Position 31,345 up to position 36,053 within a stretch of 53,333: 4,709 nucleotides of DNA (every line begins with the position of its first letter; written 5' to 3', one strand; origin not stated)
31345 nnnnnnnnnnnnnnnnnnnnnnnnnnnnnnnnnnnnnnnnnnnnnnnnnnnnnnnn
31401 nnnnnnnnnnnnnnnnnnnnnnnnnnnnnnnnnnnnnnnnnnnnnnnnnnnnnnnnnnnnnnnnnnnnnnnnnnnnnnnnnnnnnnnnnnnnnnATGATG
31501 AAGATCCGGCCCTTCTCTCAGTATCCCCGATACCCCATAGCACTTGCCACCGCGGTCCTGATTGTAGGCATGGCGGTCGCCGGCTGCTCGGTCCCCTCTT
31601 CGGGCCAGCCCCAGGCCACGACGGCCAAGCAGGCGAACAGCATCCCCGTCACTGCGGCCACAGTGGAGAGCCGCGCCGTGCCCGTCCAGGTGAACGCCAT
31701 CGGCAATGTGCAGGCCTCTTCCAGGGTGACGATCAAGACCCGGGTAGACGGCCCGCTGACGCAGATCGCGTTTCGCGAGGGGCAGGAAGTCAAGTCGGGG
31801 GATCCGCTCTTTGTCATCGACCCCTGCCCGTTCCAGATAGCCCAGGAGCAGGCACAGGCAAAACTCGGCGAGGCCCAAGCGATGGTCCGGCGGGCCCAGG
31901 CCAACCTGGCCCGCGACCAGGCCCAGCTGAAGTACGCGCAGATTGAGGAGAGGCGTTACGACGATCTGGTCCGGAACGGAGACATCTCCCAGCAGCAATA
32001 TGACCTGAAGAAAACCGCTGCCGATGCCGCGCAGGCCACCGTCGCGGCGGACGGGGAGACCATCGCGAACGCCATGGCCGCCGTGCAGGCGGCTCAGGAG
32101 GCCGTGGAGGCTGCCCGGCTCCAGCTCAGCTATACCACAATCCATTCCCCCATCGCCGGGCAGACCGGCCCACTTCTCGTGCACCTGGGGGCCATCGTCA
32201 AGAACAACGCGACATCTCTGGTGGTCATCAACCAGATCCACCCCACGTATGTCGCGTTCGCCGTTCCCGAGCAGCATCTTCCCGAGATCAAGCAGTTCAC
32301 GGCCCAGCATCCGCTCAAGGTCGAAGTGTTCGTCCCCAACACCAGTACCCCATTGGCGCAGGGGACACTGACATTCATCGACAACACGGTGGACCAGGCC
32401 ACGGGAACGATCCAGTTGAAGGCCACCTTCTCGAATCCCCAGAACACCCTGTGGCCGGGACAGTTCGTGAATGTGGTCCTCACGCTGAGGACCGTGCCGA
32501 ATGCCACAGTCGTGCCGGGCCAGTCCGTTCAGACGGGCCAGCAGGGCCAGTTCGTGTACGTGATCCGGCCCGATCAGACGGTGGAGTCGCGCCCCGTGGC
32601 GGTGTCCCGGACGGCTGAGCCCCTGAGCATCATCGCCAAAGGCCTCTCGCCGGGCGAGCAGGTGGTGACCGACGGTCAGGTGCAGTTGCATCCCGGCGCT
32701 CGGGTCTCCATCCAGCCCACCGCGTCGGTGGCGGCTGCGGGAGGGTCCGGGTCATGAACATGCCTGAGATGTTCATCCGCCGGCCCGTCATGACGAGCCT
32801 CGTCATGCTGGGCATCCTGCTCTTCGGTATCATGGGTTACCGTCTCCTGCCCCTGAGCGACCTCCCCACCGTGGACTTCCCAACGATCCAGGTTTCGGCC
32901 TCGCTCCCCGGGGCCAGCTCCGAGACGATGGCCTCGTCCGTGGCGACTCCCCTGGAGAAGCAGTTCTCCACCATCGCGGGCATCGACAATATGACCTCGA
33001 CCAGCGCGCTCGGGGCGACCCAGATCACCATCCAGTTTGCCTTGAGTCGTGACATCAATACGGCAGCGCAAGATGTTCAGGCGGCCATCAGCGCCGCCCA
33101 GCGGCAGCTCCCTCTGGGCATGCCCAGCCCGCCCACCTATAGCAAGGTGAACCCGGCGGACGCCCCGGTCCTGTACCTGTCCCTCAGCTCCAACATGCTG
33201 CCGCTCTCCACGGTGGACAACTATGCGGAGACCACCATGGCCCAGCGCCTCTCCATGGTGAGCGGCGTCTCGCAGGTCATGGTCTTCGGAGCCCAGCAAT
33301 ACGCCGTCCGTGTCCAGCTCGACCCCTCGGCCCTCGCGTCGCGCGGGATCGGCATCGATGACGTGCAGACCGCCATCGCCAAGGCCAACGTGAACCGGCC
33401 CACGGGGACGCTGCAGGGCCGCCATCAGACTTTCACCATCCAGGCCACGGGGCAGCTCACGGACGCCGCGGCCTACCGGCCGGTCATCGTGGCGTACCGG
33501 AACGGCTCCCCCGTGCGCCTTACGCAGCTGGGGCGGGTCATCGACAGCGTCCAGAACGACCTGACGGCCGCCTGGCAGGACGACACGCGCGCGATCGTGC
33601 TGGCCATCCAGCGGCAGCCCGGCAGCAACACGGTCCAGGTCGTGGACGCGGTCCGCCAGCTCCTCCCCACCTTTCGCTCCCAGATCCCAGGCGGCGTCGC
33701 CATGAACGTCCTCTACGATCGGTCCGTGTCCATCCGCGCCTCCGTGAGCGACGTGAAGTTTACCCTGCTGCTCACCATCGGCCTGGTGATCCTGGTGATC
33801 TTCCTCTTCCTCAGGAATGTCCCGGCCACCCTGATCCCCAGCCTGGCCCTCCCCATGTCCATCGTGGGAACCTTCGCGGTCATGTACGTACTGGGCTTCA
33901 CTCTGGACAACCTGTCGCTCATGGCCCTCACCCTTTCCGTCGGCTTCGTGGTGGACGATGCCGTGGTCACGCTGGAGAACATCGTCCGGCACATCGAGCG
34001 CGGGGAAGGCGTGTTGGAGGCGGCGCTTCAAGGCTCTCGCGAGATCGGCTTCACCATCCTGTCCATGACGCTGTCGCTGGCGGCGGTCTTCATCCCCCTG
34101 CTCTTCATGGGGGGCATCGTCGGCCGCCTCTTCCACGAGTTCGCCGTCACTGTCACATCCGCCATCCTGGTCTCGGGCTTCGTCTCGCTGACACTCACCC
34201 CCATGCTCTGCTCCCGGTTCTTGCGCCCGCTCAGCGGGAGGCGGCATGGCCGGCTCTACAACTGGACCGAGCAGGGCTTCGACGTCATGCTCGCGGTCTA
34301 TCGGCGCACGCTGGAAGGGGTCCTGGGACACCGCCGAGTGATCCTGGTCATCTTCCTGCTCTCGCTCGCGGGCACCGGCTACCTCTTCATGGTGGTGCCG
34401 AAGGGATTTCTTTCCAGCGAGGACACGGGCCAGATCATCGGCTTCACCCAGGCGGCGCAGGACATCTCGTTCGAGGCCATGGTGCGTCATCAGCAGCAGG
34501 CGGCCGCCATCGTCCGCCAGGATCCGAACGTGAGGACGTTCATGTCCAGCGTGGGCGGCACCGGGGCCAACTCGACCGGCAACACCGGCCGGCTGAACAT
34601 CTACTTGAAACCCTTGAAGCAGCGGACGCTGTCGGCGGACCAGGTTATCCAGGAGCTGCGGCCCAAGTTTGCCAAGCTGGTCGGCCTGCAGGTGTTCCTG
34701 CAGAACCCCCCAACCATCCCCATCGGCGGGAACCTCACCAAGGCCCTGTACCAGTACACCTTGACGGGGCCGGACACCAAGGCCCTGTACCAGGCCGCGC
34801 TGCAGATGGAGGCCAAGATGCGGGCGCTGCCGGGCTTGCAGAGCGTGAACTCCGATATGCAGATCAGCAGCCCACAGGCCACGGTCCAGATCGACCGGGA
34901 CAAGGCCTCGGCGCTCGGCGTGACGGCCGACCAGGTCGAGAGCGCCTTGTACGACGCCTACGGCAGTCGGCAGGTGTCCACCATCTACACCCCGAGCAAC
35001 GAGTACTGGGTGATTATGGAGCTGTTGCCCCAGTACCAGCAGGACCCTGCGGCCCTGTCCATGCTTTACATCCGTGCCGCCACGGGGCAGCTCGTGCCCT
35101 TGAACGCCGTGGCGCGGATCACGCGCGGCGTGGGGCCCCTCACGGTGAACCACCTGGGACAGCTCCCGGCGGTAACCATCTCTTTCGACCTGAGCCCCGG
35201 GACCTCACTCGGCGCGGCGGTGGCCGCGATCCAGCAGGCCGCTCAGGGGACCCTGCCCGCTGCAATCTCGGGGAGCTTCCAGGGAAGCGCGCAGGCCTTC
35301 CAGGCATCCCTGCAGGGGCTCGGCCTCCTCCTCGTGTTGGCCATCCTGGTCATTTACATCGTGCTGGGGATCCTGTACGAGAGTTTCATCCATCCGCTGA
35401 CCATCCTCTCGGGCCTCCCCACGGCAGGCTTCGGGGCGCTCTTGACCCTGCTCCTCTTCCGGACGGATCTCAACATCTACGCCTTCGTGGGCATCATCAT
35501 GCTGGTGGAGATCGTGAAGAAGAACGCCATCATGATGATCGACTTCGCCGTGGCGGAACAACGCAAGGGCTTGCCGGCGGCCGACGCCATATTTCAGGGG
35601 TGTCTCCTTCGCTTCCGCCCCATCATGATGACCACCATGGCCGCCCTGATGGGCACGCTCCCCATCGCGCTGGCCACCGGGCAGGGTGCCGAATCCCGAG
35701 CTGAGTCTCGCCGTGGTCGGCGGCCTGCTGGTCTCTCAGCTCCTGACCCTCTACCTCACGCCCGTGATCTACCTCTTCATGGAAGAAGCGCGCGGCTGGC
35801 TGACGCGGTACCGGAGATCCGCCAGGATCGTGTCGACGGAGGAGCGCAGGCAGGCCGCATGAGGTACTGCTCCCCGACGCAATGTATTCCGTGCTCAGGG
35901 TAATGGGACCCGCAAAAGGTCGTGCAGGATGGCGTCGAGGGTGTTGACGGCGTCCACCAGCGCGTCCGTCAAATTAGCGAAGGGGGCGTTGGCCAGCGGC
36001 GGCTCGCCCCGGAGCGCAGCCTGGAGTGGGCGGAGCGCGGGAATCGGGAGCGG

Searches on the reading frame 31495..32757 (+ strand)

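Call 10: search_protein_families(library=pfam, proteins=[window:31495-32757:+], max_evalue=0.01)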
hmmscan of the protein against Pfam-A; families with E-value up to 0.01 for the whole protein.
window:31495-32757:+ (420 aa): 4 families
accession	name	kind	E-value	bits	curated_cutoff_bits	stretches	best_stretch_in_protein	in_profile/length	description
PF16576.10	HlyD_D23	-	1.6e-18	67.2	30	2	166-325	60-214/214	Barrel-sandwich domain of CusB or HlyD membrane-fusion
PF13437.12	HlyD_3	-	5e-07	30.9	22.2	1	215-322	1-106/106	HlyD family secretion protein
PF13533.13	Biotin_lipoyl_2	-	6.3e-06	26.3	29.8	1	78-109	1-32/32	Biotin-lipoyl like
PF00364.28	Biotin_lipoyl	-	0.0042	17.3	22.1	0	78-108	43-73/73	Biotin-requiring enzyme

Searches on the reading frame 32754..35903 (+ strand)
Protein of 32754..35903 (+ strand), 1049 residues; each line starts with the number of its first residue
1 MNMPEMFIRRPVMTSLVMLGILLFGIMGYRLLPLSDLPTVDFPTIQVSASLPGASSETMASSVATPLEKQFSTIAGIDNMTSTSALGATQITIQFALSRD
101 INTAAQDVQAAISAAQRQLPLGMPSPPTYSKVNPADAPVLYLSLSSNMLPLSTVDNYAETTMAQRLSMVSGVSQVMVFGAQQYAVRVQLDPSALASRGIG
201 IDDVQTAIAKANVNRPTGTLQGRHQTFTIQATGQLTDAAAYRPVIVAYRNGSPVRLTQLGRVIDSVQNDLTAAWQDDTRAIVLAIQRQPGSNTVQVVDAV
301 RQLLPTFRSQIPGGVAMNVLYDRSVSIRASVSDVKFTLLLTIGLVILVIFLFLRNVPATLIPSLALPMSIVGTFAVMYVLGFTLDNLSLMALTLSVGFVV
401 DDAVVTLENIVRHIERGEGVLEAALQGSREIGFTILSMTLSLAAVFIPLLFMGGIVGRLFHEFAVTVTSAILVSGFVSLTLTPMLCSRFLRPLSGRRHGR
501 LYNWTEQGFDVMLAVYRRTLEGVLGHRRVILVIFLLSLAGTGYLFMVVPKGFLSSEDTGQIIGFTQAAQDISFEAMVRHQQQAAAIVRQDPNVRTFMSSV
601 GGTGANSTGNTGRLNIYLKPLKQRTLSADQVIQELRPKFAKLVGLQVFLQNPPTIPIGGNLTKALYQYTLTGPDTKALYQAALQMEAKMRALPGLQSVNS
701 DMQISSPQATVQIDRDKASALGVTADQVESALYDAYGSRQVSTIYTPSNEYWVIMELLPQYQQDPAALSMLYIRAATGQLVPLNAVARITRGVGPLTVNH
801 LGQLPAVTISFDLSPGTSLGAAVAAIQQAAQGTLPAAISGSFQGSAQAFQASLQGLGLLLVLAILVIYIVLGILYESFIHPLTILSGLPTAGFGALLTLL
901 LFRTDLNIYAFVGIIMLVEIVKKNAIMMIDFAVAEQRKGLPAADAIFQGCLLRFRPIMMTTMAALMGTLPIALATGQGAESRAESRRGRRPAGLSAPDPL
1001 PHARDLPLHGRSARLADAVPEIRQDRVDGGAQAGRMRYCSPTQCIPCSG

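Call 11: search_protein_families(library=pfam, proteins=[window:32754-35903:+], max_evalue=0.01)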
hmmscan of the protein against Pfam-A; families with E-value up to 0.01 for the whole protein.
window:32754-35903:+ (1049 aa): 3 families
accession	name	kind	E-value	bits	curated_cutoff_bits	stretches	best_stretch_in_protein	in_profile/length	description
PF00873.25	ACR_tran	-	6e-300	998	28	1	3-982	1-991/1021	AcrB/AcrD/AcrF family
PF03176.21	MMPL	-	7.3e-09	35.4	20.5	2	328-487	139-300/333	MMPL family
PF02355.23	SecD_SecF_C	-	0.0082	16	20.5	1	337-478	37-179/189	Protein export membrane protein SecD/SecF, C-terminal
